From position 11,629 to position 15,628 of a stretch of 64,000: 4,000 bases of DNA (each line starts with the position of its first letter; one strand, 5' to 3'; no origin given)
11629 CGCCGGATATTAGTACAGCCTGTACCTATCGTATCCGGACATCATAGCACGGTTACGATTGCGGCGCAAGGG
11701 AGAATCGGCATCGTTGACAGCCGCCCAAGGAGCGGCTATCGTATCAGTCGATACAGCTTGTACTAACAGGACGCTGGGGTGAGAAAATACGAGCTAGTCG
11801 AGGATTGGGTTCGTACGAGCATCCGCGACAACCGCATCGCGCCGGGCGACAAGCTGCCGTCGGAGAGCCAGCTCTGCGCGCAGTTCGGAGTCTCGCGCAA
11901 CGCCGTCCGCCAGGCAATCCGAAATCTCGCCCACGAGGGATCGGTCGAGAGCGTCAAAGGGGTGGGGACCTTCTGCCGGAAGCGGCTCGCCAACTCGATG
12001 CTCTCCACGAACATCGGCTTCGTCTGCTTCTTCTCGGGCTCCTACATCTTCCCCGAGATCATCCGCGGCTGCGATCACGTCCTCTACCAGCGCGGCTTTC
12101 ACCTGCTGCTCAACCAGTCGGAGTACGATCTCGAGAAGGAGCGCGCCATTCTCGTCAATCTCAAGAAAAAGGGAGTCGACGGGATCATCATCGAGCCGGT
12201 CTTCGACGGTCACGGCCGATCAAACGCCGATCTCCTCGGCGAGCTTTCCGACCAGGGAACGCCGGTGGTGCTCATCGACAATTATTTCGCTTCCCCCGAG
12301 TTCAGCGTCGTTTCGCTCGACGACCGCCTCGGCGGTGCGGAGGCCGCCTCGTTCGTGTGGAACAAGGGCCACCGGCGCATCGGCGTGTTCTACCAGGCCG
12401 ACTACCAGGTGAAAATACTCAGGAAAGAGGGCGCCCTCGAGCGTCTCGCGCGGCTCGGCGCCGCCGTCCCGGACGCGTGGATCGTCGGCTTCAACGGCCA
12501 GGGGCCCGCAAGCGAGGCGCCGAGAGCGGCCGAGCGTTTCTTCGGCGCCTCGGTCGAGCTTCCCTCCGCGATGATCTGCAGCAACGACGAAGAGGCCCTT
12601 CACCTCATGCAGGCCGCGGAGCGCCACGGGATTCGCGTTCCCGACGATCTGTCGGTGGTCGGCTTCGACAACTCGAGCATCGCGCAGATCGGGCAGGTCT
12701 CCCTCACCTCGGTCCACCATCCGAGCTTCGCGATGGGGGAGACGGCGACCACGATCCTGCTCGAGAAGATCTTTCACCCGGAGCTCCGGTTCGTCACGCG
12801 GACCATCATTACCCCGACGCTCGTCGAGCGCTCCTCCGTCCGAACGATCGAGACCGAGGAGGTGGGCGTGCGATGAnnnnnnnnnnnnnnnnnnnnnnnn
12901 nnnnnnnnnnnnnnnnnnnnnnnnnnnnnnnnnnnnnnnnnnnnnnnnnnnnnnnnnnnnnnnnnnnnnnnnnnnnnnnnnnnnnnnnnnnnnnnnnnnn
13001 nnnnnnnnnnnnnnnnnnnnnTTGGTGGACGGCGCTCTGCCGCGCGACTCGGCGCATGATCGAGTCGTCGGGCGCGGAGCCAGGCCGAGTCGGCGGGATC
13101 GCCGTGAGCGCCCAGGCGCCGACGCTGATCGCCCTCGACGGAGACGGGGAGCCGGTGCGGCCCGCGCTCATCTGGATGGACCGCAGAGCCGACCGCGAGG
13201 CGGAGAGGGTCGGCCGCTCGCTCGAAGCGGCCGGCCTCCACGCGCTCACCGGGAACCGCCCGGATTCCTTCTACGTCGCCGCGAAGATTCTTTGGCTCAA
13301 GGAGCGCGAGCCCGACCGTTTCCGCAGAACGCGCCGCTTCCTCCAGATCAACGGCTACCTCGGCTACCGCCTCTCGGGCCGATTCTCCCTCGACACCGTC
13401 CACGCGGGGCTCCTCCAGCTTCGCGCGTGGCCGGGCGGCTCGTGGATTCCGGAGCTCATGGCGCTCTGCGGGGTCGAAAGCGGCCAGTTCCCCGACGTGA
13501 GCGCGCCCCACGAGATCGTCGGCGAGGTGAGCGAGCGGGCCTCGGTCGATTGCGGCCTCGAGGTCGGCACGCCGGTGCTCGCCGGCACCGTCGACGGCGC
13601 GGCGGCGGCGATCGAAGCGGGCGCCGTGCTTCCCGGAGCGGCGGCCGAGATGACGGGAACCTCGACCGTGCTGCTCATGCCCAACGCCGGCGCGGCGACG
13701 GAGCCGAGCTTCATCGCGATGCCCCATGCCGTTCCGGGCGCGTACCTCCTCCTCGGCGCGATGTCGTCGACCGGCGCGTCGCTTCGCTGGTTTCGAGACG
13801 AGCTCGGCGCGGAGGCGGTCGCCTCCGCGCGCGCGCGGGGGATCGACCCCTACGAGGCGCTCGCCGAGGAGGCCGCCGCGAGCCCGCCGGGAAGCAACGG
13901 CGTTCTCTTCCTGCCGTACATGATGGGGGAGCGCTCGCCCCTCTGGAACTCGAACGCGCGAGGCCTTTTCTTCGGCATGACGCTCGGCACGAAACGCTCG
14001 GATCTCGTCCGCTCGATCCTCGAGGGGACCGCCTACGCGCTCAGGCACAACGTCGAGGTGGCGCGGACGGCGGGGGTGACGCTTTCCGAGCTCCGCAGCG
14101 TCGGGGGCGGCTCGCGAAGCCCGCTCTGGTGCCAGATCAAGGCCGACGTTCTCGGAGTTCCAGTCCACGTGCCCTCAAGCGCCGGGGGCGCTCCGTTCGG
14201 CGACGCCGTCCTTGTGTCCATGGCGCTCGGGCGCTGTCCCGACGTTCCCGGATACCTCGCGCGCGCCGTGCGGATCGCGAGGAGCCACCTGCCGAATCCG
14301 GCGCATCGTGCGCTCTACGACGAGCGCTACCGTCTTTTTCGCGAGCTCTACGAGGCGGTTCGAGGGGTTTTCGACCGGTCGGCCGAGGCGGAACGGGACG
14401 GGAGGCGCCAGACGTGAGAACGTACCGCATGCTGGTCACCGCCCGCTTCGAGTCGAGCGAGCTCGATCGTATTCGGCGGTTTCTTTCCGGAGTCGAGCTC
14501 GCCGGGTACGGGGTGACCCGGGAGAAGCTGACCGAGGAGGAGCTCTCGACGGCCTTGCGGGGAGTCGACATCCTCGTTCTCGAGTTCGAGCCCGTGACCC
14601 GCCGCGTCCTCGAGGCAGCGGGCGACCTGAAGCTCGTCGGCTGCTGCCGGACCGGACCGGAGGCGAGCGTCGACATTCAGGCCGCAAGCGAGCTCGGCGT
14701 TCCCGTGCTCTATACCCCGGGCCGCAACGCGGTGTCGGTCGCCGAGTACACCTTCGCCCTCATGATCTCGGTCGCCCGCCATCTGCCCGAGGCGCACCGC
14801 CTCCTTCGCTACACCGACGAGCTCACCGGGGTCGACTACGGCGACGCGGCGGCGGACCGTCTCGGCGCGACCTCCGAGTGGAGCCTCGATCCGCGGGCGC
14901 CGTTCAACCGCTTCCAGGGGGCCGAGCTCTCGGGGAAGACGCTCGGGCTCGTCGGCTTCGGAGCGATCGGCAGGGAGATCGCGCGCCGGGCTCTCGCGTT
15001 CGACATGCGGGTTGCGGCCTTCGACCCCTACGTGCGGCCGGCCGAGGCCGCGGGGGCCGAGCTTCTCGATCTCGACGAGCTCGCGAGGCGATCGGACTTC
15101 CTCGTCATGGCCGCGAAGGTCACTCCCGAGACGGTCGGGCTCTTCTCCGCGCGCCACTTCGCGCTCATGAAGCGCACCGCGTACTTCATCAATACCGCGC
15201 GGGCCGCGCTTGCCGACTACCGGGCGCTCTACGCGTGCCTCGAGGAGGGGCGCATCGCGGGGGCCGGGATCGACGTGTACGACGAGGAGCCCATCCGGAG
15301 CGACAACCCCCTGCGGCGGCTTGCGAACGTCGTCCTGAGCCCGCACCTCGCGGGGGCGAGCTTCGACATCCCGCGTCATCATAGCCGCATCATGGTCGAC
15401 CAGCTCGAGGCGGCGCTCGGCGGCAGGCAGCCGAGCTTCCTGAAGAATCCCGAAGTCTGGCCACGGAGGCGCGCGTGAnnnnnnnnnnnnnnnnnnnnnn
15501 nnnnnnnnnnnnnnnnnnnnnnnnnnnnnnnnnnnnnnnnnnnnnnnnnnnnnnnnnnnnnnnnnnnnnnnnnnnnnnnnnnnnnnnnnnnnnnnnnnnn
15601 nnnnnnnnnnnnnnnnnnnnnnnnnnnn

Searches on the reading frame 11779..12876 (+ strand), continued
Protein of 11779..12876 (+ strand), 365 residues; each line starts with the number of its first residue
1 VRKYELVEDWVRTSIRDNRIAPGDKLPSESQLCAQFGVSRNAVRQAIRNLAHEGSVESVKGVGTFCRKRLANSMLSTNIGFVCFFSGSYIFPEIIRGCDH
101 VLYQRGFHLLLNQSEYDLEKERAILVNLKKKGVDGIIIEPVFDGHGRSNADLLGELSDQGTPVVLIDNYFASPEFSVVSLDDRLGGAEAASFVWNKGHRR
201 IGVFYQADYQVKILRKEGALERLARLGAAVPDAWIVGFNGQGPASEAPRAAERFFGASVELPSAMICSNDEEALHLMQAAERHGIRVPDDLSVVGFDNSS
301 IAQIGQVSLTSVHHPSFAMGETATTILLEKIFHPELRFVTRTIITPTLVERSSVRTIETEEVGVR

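Call 12: search_solved_structures(query=window:11779-12873:+, max_evalue=0.00001, show_alignments=3)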
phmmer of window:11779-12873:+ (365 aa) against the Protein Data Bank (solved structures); distinct sequences matched with E-value up to 0.00001: 67 (the best 60 are shown).
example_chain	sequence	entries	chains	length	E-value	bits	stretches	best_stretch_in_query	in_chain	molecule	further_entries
3tb6_A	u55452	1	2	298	3.5e-36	128.3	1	76-357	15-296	Arabinose metabolism transcriptional repressor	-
1jh9_A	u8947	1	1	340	5.7e-30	107.8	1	76-354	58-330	PURINE NUCLEOTIDE SYNTHESIS REPRESSOR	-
1jft_A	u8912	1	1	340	1.1e-29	106.9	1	76-354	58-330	PURINE NUCLEOTIDE SYNTHESIS REPRESSOR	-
2pue_A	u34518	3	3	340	1.3e-29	106.6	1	76-354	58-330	PROTEIN (PURINE REPRESSOR ) | PROTEIN (PURINE REPRESSOR)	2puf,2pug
1jfs_A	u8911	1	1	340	1.5e-29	106.5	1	76-354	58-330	PURINE NUCLEOTIDE SYNTHESIS REPRESSOR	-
1bdh_A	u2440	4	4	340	1.6e-29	106.3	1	76-354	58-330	PROTEIN (PURINE REPRESSOR) | PROTEIN (PURINE NUCLEOTIDE SYNTHESIS REPRESSOR) | PURINE NUCLEOTIDE SYNTHESIS REPRESSOR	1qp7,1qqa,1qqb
1vpw_A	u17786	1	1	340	1.7e-29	106.2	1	76-354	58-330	PURINE REPRESSOR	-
2pua_A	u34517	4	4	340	1.9e-29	106.1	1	76-354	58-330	PURINE REPRESSOR | PROTEIN (PURINE REPRESSOR)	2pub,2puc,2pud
1jhz_A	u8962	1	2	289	1.9e-29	106.1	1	78-354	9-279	PURINE NUCLEOTIDE SYNTHESIS REPRESSOR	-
1bdi_A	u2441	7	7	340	2e-29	106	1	76-354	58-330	PROTEIN (PURINE REPRESSOR) | PROTEIN (PURINE NUCLEOTIDE SYNTHESIS REPRESSOR)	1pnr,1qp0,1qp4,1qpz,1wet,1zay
1dbq_A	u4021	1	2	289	2.6e-29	105.6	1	78-354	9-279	PURINE REPRESSOR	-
9ny7_A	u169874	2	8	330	1.7e-24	89.8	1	76-353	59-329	Ribose operon repressor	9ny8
1rzr_G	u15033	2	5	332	2.2e-21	79.5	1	71-331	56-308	Glucose-resistance amylase regulator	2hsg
1sxg_A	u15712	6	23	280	2.6e-21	79.3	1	74-331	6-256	Glucose-resistance amylase regulator | Catabolite control protein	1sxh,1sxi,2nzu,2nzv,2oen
4rk1_A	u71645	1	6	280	5.4e-21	78.3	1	89-339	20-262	Ribose transcriptional regulator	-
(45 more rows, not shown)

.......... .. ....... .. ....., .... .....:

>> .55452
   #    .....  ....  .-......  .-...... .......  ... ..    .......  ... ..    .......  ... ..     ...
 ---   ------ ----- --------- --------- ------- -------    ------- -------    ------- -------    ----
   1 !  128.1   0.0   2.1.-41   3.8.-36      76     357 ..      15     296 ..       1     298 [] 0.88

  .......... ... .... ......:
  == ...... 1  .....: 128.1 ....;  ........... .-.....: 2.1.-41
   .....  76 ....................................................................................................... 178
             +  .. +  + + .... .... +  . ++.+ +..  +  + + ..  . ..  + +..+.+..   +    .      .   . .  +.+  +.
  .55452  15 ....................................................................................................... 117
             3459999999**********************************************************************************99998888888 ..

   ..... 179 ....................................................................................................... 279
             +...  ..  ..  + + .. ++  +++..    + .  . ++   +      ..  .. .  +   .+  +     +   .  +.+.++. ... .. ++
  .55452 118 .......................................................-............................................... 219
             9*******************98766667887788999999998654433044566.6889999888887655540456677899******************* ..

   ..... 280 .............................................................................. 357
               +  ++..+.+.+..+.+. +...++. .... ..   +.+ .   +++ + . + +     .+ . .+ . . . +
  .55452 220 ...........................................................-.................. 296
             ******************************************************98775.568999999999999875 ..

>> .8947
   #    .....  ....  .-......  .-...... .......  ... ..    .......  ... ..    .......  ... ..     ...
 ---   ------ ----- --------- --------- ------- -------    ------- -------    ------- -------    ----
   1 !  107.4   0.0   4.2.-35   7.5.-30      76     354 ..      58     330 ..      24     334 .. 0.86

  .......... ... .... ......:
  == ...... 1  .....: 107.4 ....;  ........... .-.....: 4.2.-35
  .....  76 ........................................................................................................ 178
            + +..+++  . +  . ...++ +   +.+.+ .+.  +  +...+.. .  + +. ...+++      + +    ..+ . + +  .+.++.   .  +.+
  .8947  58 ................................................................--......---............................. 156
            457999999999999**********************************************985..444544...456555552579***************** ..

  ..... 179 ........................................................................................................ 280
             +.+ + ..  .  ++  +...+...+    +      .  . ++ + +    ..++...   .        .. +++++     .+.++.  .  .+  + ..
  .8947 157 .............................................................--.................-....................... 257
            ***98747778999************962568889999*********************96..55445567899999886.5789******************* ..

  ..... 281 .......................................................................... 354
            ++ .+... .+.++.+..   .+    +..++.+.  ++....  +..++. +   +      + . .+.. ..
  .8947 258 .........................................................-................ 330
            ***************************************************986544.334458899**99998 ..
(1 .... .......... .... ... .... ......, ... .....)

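Call 22: find_encoding_contigs(protein=P0002, flank=6000, max_places=2)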
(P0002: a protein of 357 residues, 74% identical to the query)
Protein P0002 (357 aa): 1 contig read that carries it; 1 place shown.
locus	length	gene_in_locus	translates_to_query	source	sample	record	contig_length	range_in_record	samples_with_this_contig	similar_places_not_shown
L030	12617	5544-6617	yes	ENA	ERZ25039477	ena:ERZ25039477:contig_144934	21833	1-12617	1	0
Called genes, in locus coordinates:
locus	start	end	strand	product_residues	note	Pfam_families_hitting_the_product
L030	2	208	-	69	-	?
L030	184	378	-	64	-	-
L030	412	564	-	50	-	-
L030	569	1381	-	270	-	PF00528:BPD_transp_1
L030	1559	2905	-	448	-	PF01547:SBP_bac_1, PF13416:SBP_bac_8, PF13343:SBP_bac_6 (faint)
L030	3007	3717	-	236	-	PF00596:Aldolase_II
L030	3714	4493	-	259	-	PF02782:FGGY_C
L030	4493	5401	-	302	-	PF00370:FGGY_N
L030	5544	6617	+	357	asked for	PF00392:GntR, PF00532:Peripla_BP_1, PF13407:Peripla_BP_4, PF13377:Peripla_BP_3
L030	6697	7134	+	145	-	PF00072:Response_reg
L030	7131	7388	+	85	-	-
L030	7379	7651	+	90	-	-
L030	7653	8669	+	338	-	PF04773:FecR (weak)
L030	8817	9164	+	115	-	-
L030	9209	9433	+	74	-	-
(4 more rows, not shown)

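Call 23: find_encoding_contigs(protein=P0004, flank=6000, max_places=2)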
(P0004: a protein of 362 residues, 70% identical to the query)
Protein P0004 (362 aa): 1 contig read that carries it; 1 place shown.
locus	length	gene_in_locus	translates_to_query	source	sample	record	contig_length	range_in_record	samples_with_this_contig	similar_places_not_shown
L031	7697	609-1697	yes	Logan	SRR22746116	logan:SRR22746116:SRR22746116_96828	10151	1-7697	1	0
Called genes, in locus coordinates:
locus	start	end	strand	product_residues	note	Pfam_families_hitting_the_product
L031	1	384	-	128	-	?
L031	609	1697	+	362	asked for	PF00392:GntR, PF00532:Peripla_BP_1, PF13407:Peripla_BP_4, PF13377:Peripla_BP_3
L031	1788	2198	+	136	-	PF00072:Response_reg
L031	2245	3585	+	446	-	PF06965:Na_H_antiport_1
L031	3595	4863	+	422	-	PF03600:CitMHS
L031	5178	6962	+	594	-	PF00154:RecA_N (faint), PF03796:DnaB_C (faint), PF06745:ATPase, PF13481:AAA_25 (weak), PF23442:DUF7125 (faint), PF05729:NACHT (faint), PF06745:ATPase, PF13481:AAA_25, +2 more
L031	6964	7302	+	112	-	PF07689:KaiB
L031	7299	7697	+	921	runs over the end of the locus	PF08448:PAS_4, PF08448:PAS_4, PF00989:PAS, PF08448:PAS_4, PF13426:PAS_9, PF00512:HisKA, PF02518:HATPase_c, PF00072:Response_reg, +3 more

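Call 32: search_protein_families(library=pfam, proteins=[L004:2735-3544:-, L004:1683-2738:-, L004:571-1548:-, L009:2975-3826:-, L009:1950-2978:-, L009:895-1983:-, L002:1947-3644:-, L012:2112-3755:-, L002:1237-1950:-, L012:1074-2018:-], max_evalue=0.00001)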
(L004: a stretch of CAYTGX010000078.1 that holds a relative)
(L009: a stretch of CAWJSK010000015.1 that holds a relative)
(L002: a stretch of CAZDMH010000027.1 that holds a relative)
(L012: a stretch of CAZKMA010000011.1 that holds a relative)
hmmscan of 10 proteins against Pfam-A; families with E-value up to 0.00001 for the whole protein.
L004:2735-3544:- (269 aa): 1 family
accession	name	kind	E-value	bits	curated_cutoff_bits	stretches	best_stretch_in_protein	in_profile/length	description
PF00005.33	ABC_tran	-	7.2e-28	98.3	25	1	33-188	1-136/137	ABC transporter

L004:1683-2738:- (351 aa): 1 family
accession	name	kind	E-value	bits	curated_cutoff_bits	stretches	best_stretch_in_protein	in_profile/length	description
PF02653.21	BPD_transp_2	-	5.1e-38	131.2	26.8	1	47-310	5-267/269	Branched-chain amino acid transport system / permease component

L004:571-1548:- (325 aa): 2 families
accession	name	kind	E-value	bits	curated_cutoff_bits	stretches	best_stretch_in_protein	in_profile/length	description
PF13407.12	Peripla_BP_4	-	2.7e-26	93.1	35.1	1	49-285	18-247/258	Periplasmic binding protein domain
PF00532.27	Peripla_BP_1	-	1.1e-07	32.1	22.2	1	54-244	26-208/281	Periplasmic binding proteins and sugar binding domain of LacI family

L009:2975-3826:- (283 aa): 2 families
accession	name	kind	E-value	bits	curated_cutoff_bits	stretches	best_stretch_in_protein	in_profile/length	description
PF00005.33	ABC_tran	-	3e-27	96.3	25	1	47-202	1-136/137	ABC transporter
PF13304.12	AAA_21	-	5e-06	27.2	27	0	59-104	1-49/304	AAA domain, putative AbiEii toxin, Type IV TA system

L009:1950-2978:- (342 aa): 1 family
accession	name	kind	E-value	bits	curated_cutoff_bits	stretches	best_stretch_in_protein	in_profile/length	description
PF02653.21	BPD_transp_2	-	4.1e-40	138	26.8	1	50-310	8-267/269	Branched-chain amino acid transport system / permease component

L009:895-1983:- (362 aa): 2 families
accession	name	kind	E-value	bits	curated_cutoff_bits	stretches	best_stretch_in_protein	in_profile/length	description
PF13407.12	Peripla_BP_4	-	5.3e-26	92.2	35.1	1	86-325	18-250/258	Periplasmic binding protein domain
PF00532.27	Peripla_BP_1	-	8e-07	29.2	22.2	1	85-284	20-211/281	Periplasmic binding proteins and sugar binding domain of LacI family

L002:1947-3644:- (565 aa): 2 families
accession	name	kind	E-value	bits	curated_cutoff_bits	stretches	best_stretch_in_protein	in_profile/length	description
PF02782.22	FGGY_C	-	1.2e-41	143.2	27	1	298-488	3-196/198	FGGY family of carbohydrate kinases, C-terminal domain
PF00370.27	FGGY_N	-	1.6e-18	67.7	28.8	1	8-288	1-245/245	FGGY family of carbohydrate kinases, N-terminal domain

L012:2112-3755:- (547 aa): 2 families
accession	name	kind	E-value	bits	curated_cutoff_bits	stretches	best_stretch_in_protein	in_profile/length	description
PF13416.11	SBP_bac_8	-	5.8e-29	102.2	27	1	182-481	18-272/279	Bacterial extracellular solute-binding protein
PF01547.30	SBP_bac_1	-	3.1e-25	90.2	26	1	172-458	22-306/307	Bacterial extracellular solute-binding protein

L002:1237-1950:- (237 aa): 1 family
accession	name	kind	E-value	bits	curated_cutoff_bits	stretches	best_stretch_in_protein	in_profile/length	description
PF00596.27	Aldolase_II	-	1.8e-47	162.1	22.2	1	8-197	1-182/183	Class II Aldolase and Adducin N-terminal domain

L012:1074-2018:- (314 aa): 1 family
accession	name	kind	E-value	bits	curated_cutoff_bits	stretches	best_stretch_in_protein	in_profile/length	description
PF00528.27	BPD_transp_1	-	5.2e-18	65.9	26.4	1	107-310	2-179/184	Binding-protein-dependent transport system inner membrane component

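Call 43: list_cluster_members(proteins=[P0001])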
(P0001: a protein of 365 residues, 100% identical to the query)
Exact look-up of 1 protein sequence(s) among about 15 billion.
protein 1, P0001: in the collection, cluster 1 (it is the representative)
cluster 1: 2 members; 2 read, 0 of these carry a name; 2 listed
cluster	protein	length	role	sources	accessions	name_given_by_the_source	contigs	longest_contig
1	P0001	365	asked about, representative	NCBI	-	-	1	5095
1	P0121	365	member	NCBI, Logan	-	-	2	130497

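Call 53: find_encoding_contigs(protein=P0069, flank=3000, max_places=1)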
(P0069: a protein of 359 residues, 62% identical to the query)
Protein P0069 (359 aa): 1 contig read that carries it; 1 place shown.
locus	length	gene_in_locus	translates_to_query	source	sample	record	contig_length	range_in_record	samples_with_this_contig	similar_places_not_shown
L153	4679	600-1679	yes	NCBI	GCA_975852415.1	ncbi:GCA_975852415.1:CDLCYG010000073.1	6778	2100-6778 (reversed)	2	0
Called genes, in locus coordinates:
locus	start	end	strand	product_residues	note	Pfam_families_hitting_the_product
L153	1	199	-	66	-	?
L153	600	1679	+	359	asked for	PF00392:GntR, PF00532:Peripla_BP_1, PF13407:Peripla_BP_4, PF13377:Peripla_BP_3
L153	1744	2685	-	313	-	PF02653:BPD_transp_2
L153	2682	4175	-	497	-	PF00005:ABC_tran, PF13304:AAA_21 (faint), PF00005:ABC_tran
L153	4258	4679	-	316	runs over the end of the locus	PF00532:Peripla_BP_1, PF13407:Peripla_BP_4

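Call 57: search_protein_families(library=pfam, proteins=[window:11779-12873:+], max_evalue=0.0001)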
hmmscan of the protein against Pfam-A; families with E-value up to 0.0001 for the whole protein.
window:11779-12873:+ (365 aa): 4 families
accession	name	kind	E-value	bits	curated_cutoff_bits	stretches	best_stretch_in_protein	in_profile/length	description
PF13377.12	Peripla_BP_3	-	2.1e-32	113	26.5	1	193-354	4-167/167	Periplasmic binding protein-like domain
PF00392.27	GntR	-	4.3e-20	71.6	27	1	4-65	2-63/64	Bacterial regulatory proteins, gntR family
PF13407.12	Peripla_BP_4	-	7.7e-13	49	35.1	1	79-301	1-221/258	Periplasmic binding protein domain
PF00532.27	Peripla_BP_1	-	4.2e-12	46.6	22.2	1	91-343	16-271/281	Periplasmic binding proteins and sugar binding domain of LacI family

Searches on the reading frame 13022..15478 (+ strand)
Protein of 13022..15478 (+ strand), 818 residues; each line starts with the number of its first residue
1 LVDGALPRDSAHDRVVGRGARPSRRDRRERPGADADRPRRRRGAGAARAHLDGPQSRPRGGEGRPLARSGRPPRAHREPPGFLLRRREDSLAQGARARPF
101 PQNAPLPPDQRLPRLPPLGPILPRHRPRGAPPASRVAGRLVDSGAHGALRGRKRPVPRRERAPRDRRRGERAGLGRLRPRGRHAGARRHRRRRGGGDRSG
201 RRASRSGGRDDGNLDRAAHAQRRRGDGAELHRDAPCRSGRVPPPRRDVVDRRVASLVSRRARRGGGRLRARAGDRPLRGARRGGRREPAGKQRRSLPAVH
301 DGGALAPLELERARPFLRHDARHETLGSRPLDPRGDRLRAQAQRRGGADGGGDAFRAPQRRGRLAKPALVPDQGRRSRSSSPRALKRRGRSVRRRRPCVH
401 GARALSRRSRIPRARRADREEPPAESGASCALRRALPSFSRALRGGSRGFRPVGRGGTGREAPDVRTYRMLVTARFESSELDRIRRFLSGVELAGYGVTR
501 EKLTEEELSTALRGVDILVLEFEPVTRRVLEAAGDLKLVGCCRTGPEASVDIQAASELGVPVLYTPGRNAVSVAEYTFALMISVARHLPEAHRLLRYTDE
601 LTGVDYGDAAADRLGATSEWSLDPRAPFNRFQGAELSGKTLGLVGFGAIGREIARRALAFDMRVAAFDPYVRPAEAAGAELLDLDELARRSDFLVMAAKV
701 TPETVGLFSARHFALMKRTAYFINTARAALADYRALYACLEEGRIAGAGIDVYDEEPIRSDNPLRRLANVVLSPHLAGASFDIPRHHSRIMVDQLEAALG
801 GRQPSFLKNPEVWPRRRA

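Call 6: search_protein_families(library=ncbifam, proteins=[window:13022-15478:+])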
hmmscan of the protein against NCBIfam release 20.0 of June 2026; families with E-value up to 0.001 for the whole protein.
window:13022-15478:+ (818 aa): 22 families
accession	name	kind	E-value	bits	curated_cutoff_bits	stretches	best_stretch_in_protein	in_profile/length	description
TIGR01327.1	PGDH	equivalog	1.2e-59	202.6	454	2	629-786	129-288/525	phosphoglycerate dehydrogenase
NF009714.1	PRK13243.1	equivalog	2.8e-54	184.7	455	1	502-813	33-327/332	glyoxylate reductase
NF005069.0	PRK06487.1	equivalog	6.6e-45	153.5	448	1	503-783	37-295/320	2-hydroxyacid dehydrogenase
NF008759.0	PRK11790.1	equivalog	1.2e-41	142.8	404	2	634-780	148-298/410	phosphoglycerate dehydrogenase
NF011938.0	PRK15409.1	equivalog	2.5e-35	122.1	492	1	630-812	137-322/324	glyoxylate/hydroxypyruvate reductase GhrB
NF005387.0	PRK06932.1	equivalog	1.1e-33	116.5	492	1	506-780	36-291/314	2-hydroxyacid dehydrogenase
NF041369.1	Dhydh_Halo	equivalog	4.3e-31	108.3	400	1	636-792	130-288/305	D-2-hydroxyacid dehydrogenase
NF005750.0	PRK07574.1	equivalog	2.7e-30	105.7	329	1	634-788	188-346/386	NAD-dependent formate dehydrogenase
NF006263.0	PRK08410.1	equivalog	7.9e-30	104.3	389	2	634-782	141-290/311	D-2-hydroxyacid dehydrogenase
NF001309.0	PRK00257.1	equivalog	8.3e-26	90.8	434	1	630-800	108-279/379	4-phosphoerythronate dehydrogenase PdxB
NF000492.1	vanH_gen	exception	2.2e-23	82.8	540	1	629-756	132-255/312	D-lactate dehydrogenase VanH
NF005027.0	PRK06436.1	equivalog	4.3e-20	72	261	1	628-786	112-267/303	2-hydroxyacid dehydrogenase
NF000128.1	vanH-Sc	exception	4.2e-19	68.8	650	1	628-756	151-275/337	D-lactate dehydrogenase VanH-Sc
NF000004.1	vanH-D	exception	1.1e-18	67.5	550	1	629-756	138-261/323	D-lactate dehydrogenase VanH-D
NF000112.1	vanH-Amyco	exception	4e-17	62.5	625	1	628-756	160-284/348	VanH-AOV family D-lactate dehydrogenase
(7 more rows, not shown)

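Call 57: search_protein_families(library=pfam, proteins=[window:13022-15478:+], max_evalue=0.0001)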
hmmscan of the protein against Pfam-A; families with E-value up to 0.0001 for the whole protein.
window:13022-15478:+ (818 aa): 2 families
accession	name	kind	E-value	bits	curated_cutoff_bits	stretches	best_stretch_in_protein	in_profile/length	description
PF02826.25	2-Hacid_dh_C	-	1e-51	175.3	25.1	1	627-777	25-178/178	D-isomer specific 2-hydroxyacid dehydrogenase, NAD binding domain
PF00389.36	2-Hacid_dh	-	2.2e-15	57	24.6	1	499-660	24-103/134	D-isomer specific 2-hydroxyacid dehydrogenase, catalytic domain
